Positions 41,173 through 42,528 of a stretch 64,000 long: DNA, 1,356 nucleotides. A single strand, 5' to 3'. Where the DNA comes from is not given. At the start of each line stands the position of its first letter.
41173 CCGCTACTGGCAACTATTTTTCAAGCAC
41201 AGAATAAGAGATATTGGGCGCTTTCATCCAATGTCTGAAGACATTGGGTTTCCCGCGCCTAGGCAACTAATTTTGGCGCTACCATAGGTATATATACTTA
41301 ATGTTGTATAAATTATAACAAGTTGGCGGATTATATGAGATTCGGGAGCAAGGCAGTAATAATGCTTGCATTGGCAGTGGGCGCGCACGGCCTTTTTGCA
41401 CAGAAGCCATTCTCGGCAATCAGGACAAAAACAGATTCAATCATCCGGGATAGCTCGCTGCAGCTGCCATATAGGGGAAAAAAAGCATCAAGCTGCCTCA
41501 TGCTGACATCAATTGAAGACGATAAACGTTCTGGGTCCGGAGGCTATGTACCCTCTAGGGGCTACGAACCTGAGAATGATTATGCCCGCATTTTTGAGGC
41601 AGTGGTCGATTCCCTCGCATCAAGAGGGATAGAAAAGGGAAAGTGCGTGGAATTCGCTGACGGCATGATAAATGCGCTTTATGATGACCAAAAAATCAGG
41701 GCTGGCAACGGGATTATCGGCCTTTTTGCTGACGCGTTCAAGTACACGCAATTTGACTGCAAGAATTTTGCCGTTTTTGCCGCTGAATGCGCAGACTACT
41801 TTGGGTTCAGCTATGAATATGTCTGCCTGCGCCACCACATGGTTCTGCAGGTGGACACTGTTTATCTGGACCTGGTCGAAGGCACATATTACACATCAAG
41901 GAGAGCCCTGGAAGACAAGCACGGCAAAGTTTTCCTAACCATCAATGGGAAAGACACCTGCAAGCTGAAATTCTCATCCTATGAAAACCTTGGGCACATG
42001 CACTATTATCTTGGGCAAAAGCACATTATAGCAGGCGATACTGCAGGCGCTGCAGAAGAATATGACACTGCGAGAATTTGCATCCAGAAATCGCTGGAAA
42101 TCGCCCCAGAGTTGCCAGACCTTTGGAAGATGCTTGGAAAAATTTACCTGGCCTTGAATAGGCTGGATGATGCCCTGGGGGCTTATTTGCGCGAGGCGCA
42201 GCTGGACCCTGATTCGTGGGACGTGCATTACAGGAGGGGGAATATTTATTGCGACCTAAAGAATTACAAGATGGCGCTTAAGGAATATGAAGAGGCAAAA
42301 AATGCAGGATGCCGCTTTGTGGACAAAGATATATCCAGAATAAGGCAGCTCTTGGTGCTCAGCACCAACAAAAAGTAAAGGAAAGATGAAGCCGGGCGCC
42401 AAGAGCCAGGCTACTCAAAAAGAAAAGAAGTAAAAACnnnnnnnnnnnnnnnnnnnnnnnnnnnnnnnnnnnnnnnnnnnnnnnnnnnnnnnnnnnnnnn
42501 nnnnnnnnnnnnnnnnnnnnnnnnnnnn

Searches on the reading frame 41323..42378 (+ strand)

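Call 72: search_protein_families(library=pfam, proteins=[window:41323-42378:+])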
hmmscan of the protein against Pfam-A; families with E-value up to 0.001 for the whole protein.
window:41323-42378:+ (351 aa): 11 families
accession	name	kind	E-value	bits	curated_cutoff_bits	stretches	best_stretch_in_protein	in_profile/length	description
PF07719.23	TPR_2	-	6.2e-14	51.3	27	2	300-325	2-27/34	Tetratricopeptide repeat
PF00515.34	TPR_1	-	2.6e-11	43.3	27.8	1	300-325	2-27/34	Tetratricopeptide repeat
PF13431.12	TPR_17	-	1.4e-09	37.9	24.4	1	253-285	1-33/34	Tetratricopeptide repeat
PF13432.12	TPR_16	-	1.1e-08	35.8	32.7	1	270-325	2-57/65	Tetratricopeptide repeat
PF14559.12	TPR_19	-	3.5e-07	30.9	25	0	238-285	5-45/68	Tetratricopeptide repeat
PF13428.12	TPR_14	-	1.1e-06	29.2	23.5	1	265-307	1-43/44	Tetratricopeptide repeat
PF13424.12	TPR_12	-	1.3e-06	29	30.1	0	240-289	12-69/77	Tetratricopeptide repeat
PF13414.12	TPR_11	-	7.7e-06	26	26.8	1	272-309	1-38/42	TPR repeat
PF13181.12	TPR_8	-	1.1e-05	25.6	25.7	0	301-325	3-27/34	Tetratricopeptide repeat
PF13371.12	TPR_9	-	1.2e-05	25.6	35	0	272-343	2-71/73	Tetratricopeptide repeat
PF23914.1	TPR_CcmH_CycH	-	1.3e-05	25.5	42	1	231-301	16-86/158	Cytochrome c-type biogenesis protein H TPR domain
